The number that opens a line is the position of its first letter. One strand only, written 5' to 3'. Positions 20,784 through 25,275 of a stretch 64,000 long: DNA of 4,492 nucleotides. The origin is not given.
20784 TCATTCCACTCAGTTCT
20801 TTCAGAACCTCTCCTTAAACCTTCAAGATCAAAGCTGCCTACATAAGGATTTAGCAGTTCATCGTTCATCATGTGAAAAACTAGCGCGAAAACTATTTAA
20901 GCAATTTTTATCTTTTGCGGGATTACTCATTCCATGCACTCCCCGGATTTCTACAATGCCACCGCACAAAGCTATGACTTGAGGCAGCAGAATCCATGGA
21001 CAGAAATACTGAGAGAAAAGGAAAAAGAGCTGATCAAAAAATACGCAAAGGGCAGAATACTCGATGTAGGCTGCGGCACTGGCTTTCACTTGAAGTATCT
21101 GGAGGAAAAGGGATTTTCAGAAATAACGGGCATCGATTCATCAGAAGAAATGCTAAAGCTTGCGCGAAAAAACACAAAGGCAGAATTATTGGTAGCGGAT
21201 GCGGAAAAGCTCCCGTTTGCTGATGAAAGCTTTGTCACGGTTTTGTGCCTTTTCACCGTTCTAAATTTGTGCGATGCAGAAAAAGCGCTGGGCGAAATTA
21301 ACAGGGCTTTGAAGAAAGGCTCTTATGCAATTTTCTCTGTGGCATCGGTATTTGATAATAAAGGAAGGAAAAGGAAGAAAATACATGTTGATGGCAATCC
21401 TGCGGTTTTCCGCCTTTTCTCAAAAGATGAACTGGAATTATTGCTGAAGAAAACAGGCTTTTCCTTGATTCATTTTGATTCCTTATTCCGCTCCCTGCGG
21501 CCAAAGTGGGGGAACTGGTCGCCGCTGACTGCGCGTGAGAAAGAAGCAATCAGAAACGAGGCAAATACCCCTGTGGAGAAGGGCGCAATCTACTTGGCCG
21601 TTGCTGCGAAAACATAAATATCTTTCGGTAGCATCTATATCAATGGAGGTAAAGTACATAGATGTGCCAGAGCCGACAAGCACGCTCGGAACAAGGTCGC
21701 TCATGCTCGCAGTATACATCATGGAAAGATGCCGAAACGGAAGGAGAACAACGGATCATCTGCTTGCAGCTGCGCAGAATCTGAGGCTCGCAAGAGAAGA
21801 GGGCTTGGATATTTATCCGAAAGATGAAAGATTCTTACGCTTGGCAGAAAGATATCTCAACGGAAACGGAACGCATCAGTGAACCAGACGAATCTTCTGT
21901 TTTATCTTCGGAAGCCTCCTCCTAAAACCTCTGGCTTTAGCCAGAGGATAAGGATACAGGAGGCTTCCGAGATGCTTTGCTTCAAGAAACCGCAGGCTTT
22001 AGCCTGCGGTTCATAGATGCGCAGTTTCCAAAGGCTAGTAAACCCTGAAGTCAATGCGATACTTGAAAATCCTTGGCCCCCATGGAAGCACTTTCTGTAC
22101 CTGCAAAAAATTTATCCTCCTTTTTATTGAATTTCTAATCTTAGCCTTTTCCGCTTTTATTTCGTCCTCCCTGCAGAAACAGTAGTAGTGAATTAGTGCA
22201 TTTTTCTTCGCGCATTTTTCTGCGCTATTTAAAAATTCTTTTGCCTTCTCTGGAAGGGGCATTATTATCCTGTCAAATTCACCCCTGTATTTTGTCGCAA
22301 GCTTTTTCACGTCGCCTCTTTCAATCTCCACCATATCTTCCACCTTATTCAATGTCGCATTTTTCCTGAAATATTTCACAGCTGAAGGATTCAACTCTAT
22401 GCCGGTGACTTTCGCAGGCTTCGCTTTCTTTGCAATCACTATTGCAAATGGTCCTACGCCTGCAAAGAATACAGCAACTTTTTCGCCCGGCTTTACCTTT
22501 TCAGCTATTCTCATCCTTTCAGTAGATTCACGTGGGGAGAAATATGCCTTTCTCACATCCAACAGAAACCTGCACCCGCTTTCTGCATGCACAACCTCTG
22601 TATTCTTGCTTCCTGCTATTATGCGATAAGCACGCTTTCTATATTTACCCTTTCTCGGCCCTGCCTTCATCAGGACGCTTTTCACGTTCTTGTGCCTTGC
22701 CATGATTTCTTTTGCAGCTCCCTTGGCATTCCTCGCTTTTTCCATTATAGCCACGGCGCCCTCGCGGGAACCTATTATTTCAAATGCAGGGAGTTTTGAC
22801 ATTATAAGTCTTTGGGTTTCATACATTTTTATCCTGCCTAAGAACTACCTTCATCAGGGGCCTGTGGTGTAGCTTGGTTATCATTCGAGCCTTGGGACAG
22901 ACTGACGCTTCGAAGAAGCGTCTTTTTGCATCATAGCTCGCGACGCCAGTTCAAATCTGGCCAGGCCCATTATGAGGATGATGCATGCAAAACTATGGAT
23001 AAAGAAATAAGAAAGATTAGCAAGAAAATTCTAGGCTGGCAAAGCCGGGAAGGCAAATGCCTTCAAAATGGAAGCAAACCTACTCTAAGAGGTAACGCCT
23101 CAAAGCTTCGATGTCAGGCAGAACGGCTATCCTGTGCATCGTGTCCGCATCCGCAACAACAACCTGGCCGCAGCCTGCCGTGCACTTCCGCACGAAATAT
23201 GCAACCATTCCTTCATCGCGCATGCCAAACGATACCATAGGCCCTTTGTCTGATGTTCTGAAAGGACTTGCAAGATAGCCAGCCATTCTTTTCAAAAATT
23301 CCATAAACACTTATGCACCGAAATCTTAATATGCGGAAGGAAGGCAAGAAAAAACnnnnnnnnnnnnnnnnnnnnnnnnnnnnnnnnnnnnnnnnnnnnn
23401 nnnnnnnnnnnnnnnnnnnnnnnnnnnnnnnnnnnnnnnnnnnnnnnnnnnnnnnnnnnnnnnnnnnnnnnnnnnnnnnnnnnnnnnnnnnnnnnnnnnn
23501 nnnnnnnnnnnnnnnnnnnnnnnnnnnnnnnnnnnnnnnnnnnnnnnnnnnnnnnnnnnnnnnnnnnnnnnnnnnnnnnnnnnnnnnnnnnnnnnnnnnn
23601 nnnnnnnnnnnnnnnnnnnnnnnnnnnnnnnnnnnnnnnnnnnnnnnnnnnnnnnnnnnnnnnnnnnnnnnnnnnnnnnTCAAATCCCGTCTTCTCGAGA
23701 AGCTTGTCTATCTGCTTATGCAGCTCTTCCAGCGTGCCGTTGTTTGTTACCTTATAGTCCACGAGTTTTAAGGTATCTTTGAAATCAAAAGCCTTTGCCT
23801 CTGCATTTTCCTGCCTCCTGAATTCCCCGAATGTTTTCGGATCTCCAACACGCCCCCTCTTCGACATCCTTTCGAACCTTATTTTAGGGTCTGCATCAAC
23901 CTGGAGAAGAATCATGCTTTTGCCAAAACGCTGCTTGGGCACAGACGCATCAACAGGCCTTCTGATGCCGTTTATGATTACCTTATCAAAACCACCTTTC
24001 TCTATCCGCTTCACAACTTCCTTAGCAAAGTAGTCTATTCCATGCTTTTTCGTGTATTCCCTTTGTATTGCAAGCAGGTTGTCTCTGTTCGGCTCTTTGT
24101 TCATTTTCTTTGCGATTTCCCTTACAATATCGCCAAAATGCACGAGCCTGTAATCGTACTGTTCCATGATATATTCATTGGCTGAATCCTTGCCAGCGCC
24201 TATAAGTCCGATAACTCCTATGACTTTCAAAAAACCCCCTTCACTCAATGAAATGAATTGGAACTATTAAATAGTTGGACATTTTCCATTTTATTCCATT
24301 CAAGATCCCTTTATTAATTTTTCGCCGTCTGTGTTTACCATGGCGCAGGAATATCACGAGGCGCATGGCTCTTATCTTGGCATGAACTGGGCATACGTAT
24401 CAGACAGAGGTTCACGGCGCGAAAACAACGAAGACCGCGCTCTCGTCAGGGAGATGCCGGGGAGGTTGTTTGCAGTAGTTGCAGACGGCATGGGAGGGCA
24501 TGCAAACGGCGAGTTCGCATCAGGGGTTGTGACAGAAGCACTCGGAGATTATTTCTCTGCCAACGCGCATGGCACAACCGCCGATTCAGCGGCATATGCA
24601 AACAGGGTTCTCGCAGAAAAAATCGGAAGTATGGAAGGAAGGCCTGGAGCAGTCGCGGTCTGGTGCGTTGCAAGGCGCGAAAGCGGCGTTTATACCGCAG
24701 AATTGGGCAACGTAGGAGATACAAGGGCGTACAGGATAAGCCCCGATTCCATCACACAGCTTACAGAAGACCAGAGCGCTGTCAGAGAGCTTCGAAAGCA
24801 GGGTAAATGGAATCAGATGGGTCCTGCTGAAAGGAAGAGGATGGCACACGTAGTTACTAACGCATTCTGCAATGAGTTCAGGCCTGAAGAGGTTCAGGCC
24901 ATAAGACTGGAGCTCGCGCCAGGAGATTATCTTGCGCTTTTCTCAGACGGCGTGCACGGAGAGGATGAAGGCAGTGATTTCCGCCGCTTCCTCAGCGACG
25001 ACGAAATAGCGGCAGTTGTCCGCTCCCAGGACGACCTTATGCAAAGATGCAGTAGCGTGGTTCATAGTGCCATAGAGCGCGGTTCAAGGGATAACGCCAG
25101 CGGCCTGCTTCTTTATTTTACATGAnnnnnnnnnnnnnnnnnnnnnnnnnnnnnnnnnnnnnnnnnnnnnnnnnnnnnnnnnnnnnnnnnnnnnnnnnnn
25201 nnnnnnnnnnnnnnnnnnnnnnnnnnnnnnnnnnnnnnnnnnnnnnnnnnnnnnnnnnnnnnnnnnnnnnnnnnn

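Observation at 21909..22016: S2: a ~105-nt nested-stem RNA-like element in four copies with compensatory base changes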

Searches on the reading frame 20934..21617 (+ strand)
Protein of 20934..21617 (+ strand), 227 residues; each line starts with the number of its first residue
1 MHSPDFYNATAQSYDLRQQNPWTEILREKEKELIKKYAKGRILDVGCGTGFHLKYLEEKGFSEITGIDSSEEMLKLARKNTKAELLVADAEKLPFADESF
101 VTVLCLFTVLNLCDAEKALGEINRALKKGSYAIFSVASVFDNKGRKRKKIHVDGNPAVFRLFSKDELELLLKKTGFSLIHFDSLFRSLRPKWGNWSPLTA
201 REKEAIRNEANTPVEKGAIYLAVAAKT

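Call 51: search_protein_families(library=ncbifam, proteins=[window:20934-21617:+], max_evalue=0.001)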
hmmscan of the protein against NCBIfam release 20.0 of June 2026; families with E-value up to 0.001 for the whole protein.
window:20934-21617:+ (227 aa): 47 families (the best 25 are shown)
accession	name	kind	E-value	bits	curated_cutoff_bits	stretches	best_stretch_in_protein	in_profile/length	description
NF045667.1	MTase_DVU1556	equivalog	6.7e-24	84.5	155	1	33-182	17-166/213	DVU_1556 family methyltransferase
TIGR01934.1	MenG_MenH_UbiE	subfamily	2.7e-20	72.7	158.35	1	27-131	28-138/223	ubiquinone/menaquinone biosynthesis methyltransferase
NF001244.0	PRK00216.1-5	equivalog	1.4e-17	63.8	216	1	27-132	37-151/236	bifunctional demethylmenaquinone methyltransferase/2-methoxy-6-polyprenyl-1,4-benzoquinol methylase UbiE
TIGR02072.1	BioC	equivalog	1.1e-16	61.4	184.95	1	33-182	31-177/244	malonyl-ACP O-methyltransferase BioC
NF001241.0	PRK00216.1-2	equivalog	8.4e-14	51.8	327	1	10-133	20-146/231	demethylmenaquinone methyltransferase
NF040539.1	AST_met_ArsM_2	exception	5.1e-13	49.5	240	1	5-134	20-163/262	putative arsinothricin biosynthesis methyltransferase ArsM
NF007610.0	PRK10258.1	equivalog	2.6e-12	46.6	342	1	35-168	39-172/251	malonyl-ACP O-methyltransferase BioC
NF043040.1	corrin_prot_MT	hypoth_equivalog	5.6e-12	45.5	180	1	11-129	12-142/216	corrinoid protein-associated methyltransferase CpaM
NF001243.0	PRK00216.1-4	equivalog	1.2e-11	44.5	235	1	34-133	43-150/237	demethylmenaquinone methyltransferase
NF052510.1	methyltran_MpqE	exception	1.7e-11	44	335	1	29-132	37-149/234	methyl-plastoquinone biosynthesis methyltransferase MpqE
NF047649.1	MTase_UXPK_star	exception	9.1e-11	41.3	460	1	40-134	79-181/283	methyltransferase/UXPK-star double selenoprotein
NF001242.0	PRK00216.1-3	equivalog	2.1e-10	40.5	351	1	37-133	69-174/258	bifunctional demethylmenaquinone methyltransferase/2-methoxy-6-polyprenyl-1,4-benzoquinol methylase UbiE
NF045882.1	PLipidMtase_Leg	equivalog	2.3e-10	40.6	390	1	7-134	10-143/207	phospholipid N-methyltransferase PmtA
NF004452.0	PRK05785.1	equivalog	1.2e-09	37.9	207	1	6-128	21-139/228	hypothetical protein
TIGR02752.1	MenG_heptapren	equivalog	1.4e-09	37.8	419.85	1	32-131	39-146/231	demethylmenaquinone methyltransferase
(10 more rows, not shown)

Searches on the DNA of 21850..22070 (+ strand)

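Call 12: search_rna_families(source=window, start=21850, end=22070, threshold=evalue, max_evalue=10, show_alignments=2)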
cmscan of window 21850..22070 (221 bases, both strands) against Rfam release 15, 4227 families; matches with E-value up to 10: 23.
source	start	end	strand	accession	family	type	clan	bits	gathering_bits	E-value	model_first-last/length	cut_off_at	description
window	21988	22011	-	RF02351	psRNA14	Gene; sRNA;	-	22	60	0.13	12-35/84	no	Proteobacteria sRNA psRNA14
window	21903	21956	-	RF02351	psRNA14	Gene; sRNA;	-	21.7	60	0.15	1-84/84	no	Proteobacteria sRNA psRNA14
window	21902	21972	+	RF04211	MIR5185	Gene; miRNA;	-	18.7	101.7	0.24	1-111/111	no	MIR5185 microRNA precursor family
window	21906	21972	+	RF00995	mir-616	Gene; miRNA;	-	17.5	100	0.33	1-91/91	no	mir-616 microRNA precursor family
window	21911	21967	-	RF03257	mir-4427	Gene; miRNA;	-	17.5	86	0.34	1-68/68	no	mir-4427 microRNA precursor family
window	21904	21973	-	RF03906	mir-3199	Gene; miRNA;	-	17.4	100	1.4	1-87/87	no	mir-3199 microRNA precursor family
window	21904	21973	-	RF03351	MIR6020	Gene; miRNA;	-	16.8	118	0.81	24-87/110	no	MIR6020 microRNA precursor family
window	21916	21947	-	RF03128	L31-Coriobacteria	Cis-reg; leader;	CL00118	16.1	33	2.3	1-33/33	no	L31-Coriobacteria ribosomal protein leader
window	21982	22070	-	RF02630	Hrs12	Gene; sRNA;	-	15.5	70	3.9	1-87/87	no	Hfq-regulated sRNA 12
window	21981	22056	-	RF03155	TD-1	Cis-reg;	CL00124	15.3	64.5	2.9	1-120/120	no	TD-1 RNA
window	21903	21975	-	RF04157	MIR9486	Gene; miRNA;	-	14.8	100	2.1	1-119/119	no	MIR9486 microRNA precursor family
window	21888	21984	-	RF03448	mir-6131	Gene; miRNA;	-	14.6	66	3.1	1-105/105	no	mir-6131 microRNA precursor family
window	21913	21965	+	RF04264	mir-5408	Gene; miRNA;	-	14.5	90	6.8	1-84/84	no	mir-5408 microRNA precursor family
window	21895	21988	+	RF03448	mir-6131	Gene; miRNA;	-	14.2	66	4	1-105/105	no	mir-6131 microRNA precursor family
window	21944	22011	+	RF02397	sau-5971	Gene; sRNA;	-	13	90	6.1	1-96/96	no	Staphylococcus sRNA sau-5971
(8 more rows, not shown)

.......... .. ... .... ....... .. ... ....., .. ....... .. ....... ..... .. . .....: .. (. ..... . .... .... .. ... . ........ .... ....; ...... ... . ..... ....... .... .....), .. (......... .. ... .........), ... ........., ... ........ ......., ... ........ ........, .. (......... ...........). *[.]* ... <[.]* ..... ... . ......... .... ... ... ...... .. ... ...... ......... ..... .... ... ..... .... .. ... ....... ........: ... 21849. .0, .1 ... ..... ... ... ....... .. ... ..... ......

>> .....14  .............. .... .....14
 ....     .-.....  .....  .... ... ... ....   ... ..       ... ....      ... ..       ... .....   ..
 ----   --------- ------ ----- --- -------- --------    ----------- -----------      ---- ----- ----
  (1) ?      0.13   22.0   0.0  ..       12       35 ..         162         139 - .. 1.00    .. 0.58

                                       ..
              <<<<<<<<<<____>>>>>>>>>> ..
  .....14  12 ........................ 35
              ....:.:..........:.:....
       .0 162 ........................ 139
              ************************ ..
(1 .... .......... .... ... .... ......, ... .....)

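Call 42: search_dna_similar(query=window:21900-22035:+, collection=plasmids, mode=distant, max_evalue=1)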
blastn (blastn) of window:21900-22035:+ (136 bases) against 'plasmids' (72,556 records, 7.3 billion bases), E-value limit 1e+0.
Records with a match: 1; places in all: 1; records where one place covers at least 80% of the query: 0.
Best place of each record, by identity: 90-95% 1.
By first word of the organism name: Methylocystis 1.
By predicted mobility (MOB-suite, as given by PLSDB): non-mobilizable 1.
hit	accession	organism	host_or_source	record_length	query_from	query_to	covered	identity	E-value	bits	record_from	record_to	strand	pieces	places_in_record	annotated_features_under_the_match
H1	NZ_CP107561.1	Methylocystis sp. MJC1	whole organism,Alpine Peat Bogs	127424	58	87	22%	93.3%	8e-3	46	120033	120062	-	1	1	7-cyano-7-deazaguanine synthase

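Call 43: search_dna_similar(query=window:21900-22035:+, collection=phages, mode=distant, max_evalue=1)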
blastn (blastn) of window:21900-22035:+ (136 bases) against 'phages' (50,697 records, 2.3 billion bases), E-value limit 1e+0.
No match.

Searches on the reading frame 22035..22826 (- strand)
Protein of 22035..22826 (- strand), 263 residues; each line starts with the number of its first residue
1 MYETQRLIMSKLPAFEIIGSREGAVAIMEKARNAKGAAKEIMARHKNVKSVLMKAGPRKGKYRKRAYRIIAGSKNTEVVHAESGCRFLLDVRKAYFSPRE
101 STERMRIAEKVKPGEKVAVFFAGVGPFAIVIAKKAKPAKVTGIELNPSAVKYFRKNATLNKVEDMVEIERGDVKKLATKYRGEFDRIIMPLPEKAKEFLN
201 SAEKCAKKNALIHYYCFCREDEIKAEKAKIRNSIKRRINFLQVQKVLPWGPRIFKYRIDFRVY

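Call 13: search_protein_families(library=pfam, proteins=[window:22035-22826:-], max_evalue=0.01)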
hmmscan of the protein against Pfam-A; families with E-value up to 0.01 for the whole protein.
window:22035-22826:- (263 aa): 10 families
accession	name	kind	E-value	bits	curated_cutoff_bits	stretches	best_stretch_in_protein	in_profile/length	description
PF02475.24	TRM5-TYW2_MTfase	-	3.1e-50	170.8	28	1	79-228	2-148/164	TRM5/TYW2 methyltransferase domain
PF13847.12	Methyltransf_31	-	1.1e-07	32.1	27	1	121-222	11-117/145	Methyltransferase domain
PF05175.20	MTS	-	1.2e-06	28.7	23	1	114-189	32-104/170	Methyltransferase small domain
PF02005.22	TRM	-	3.5e-06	26.9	27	1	122-213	58-150/376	N2,N2-dimethylguanosine tRNA methyltransferase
PF13649.12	Methyltransf_25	-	6.5e-06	27.2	27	1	122-190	6-71/97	Methyltransferase domain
PF25133.1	TYW2_N_2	-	3.7e-05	24.2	27.7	1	25-74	30-78/79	TYW2 N-terminal domain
PF01170.24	UPF0020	-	0.00012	22.2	22.3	1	133-192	72-130/197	RMKL-like, methyltransferase domain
PF09445.16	Methyltransf_15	-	0.00025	21.1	22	1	120-181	7-66/165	RNA cap guanine-N2 methyltransferase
PF06325.19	PrmA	-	0.00027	21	22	1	109-188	157-231/296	Ribosomal protein L11 methyltransferase (PrmA)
PF08241.18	Methyltransf_11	-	0.00077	20.5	21.2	1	123-189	6-66/95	Methyltransferase domain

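Call 20: find_encoding_contigs(protein=window:22035-22826:-, flank=10000, max_places=10)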
Protein window:22035-22826:- (263 aa): no gene with exactly this product is on record in the collection.

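Call 26: find_homologous_proteins(query=window:22035-22826:-, max_evalue=1e-20)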
Query window:22035-22826:- (263 aa): 1323 proteins with E <= 1e-20 among 1834 candidates; the best 120 are listed.
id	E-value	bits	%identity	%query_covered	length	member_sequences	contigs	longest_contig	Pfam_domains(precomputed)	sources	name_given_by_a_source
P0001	1.2e-160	551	100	97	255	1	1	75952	PF13847.13,PF05175.21,PF02005.23,PF13649.13,PF02475.24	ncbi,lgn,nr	ncbi:MAG: methyltransferase [Candidatus Aenigmarchaeota archaeon]|nr:methyltransferase [Candidatus A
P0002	1.9e-108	380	69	96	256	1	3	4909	PF13847.13,PF05175.21,PF02005.23,PF13649.13,PF02475.24,PF25133.2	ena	-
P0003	1.2e-90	322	60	95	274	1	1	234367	PF13847.13,PF06325.20,PF05175.21,PF13649.13,PF00107.33,PF02390.24,PF02475.24,PF25133.2,PF09445.17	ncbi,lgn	ncbi:MAG: class I SAM-dependent methyltransferase family protein [Candidatus Aenigmatarchaeota archa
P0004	4.2e-90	320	56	96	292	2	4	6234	PF13847.13,PF05175.21,PF13649.13,PF02475.24,PF25133.2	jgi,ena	-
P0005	1.5e-88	315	58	95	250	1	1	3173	PF13847.13,PF05175.21,PF13649.13,PF02475.24,PF25133.2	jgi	jgi:tRNA (guanine37-N1)-methyltransferase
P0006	4.8e-86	307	56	95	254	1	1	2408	PF13847.13,PF05175.21,PF02475.24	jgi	jgi:tRNA (guanine37-N1)-methyltransferase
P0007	4.8e-86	307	60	97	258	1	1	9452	PF02475.24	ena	-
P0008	7.3e-86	306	57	95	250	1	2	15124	PF13847.13,PF05175.21,PF13649.13,PF02475.24,PF25133.2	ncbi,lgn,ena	-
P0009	2.6e-85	304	58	95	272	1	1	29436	PF13847.13,PF05175.21,PF13649.13,PF02475.24,PF25133.2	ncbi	ncbi:MAG: class I SAM-dependent methyltransferase family protein [Candidatus Aenigmatarchaeota archa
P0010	4.7e-85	303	59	95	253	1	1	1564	PF13847.13,PF06325.20,PF05175.21,PF13649.13,PF02475.24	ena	-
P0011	1.4e-84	302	55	95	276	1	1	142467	PF13847.13,PF05175.21,PF13649.13,PF02475.24,PF25133.2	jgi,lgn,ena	-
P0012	1.1e-83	299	58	95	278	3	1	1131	PF13847.13,PF02475.24,PF25133.2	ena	-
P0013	3.1e-83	297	60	95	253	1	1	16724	PF13847.13,PF05175.21,PF13649.13,PF02475.24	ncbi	-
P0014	4.1e-83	297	56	94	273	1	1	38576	PF13847.13,PF02475.24,PF25133.2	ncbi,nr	ncbi:MAG: class I SAM-dependent methyltransferase family protein [Candidatus Aenigmarchaeota archaeo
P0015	1.2e-82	295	55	97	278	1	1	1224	PF02475.24,PF25133.2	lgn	-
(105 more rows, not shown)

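Call 27: find_encoding_contigs(protein=P0001, flank=10000, max_places=5)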
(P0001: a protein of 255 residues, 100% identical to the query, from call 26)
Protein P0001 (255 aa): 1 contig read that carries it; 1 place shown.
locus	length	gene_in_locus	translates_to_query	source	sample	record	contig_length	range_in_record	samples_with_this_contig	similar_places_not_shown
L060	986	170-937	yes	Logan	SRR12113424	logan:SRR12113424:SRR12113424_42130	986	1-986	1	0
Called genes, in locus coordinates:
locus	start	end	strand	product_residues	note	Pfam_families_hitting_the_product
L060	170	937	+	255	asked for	PF02475:TRM5-TYW2_MTfase, PF02005:TRM (weak), PF05175:MTS (weak), PF13847:Methyltransf_31, PF13649:Methyltransf_25 (weak)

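Call 28: find_encoding_contigs(protein=P0002, flank=10000, max_places=5)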
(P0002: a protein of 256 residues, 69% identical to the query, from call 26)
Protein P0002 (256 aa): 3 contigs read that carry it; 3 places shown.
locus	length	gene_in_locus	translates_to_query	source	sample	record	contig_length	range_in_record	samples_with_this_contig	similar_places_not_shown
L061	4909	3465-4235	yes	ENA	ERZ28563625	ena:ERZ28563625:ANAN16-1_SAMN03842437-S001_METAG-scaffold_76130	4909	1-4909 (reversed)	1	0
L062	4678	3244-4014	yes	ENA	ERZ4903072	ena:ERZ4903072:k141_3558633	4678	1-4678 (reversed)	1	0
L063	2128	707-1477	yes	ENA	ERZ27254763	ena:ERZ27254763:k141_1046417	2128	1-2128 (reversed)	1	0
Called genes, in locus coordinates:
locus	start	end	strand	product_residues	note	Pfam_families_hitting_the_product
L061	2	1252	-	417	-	?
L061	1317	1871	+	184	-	PF01121:CoaE (faint), PF13238:AAA_18, PF13207:AAA_17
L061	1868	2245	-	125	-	-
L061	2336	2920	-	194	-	-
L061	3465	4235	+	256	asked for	PF25133:TYW2_N_2 (weak), PF02005:TRM (weak), PF02475:TRM5-TYW2_MTfase, PF05175:MTS (weak), PF13649:Methyltransf_25 (faint), PF13847:Methyltransf_31 (weak)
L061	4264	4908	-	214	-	?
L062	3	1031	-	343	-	?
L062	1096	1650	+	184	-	PF01121:CoaE (faint), PF13238:AAA_18, PF13207:AAA_17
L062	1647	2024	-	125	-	-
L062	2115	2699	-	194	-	-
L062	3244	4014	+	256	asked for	PF25133:TYW2_N_2 (weak), PF02005:TRM (weak), PF02475:TRM5-TYW2_MTfase, PF05175:MTS (weak), PF13649:Methyltransf_25 (faint), PF13847:Methyltransf_31 (weak)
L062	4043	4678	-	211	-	?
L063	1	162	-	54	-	?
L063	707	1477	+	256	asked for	PF25133:TYW2_N_2 (weak), PF02005:TRM (weak), PF02475:TRM5-TYW2_MTfase, PF05175:MTS (weak), PF13649:Methyltransf_25 (faint), PF13847:Methyltransf_31 (weak)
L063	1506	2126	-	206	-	?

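Call 29: find_encoding_contigs(protein=P0003, flank=10000, max_places=5)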
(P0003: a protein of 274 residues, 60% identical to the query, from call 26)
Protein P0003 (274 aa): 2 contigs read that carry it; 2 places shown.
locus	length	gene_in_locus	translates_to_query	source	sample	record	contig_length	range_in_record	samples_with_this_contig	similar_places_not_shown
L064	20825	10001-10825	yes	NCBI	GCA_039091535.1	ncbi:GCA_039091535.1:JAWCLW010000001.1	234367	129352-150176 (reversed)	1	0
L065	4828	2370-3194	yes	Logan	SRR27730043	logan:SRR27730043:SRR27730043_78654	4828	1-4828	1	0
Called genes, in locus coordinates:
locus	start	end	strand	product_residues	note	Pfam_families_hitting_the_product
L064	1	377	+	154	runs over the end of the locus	-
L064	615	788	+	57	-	-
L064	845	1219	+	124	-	-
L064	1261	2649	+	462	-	PF01909:NTP_transf_2, PF09249:tRNA_NucTransf2, PF21133:CAA_C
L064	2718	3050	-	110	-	PF04472:SepF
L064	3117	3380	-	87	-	PF03685:UPF0147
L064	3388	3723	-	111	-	-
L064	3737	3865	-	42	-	PF03604:Zn_ribbon_RPAB4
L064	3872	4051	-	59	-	PF01780:Ribosomal_L37ae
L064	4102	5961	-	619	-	PF17214:KH_TffA, PF07650:KH_2 (weak), PF00753:Lactamase_B, PF16661:Lactamase_B_6, PF23023:Anti-Pycsar_Apyc1, PF12706:Lactamase_B_2, PF10996:Beta-Casp, PF07521:RMMBL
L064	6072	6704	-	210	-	PF00227:Proteasome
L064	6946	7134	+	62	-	-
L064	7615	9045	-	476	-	PF00587:tRNA-synt_2b, PF03129:HGTP_anticodon, PF09180:ProRS-C_1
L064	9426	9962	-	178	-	PF01121:CoaE (faint), PF13189:Cytidylate_kin2 (faint), PF13238:AAA_18, PF13207:AAA_17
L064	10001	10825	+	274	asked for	PF25133:TYW2_N_2, PF02475:TRM5-TYW2_MTfase, PF05175:MTS (weak), PF06325:PrmA (weak), PF02390:Methyltransf_4 (weak), PF09445:Methyltransf_15 (weak), PF13649:Methyltransf_25 (weak), PF13847:Methyltransf_31, +1 more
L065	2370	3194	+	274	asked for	PF25133:TYW2_N_2, PF02475:TRM5-TYW2_MTfase, PF05175:MTS (weak), PF06325:PrmA (weak), PF02390:Methyltransf_4 (weak), PF09445:Methyltransf_15 (weak), PF13649:Methyltransf_25 (weak), PF13847:Methyltransf_31, +1 more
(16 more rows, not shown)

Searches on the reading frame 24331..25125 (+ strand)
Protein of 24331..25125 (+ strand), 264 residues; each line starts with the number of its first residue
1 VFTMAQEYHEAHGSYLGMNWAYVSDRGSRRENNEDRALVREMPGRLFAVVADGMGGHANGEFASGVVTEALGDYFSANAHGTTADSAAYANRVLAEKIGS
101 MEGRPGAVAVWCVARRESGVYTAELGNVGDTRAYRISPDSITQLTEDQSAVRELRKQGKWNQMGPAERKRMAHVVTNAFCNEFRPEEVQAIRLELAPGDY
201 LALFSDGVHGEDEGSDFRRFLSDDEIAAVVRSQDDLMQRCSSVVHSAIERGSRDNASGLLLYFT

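Call 34: search_protein_families(library=pfam, proteins=[window:24331-25125:+], max_evalue=0.0001)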
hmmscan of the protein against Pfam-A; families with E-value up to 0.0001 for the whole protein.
window:24331-25125:+ (264 aa): 3 families
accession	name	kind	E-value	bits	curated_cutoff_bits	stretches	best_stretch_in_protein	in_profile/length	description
PF13672.11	PP2C_2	-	1.8e-13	50.9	24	1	29-220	8-187/209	Protein phosphatase 2C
PF07228.17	SpoIIE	-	3.1e-08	34.2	25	0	186-252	111-177/192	Stage II sporulation protein E (SpoIIE)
PF00481.26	PP2C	-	3.7e-05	24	20.3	0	45-151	35-143/255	Protein phosphatase 2C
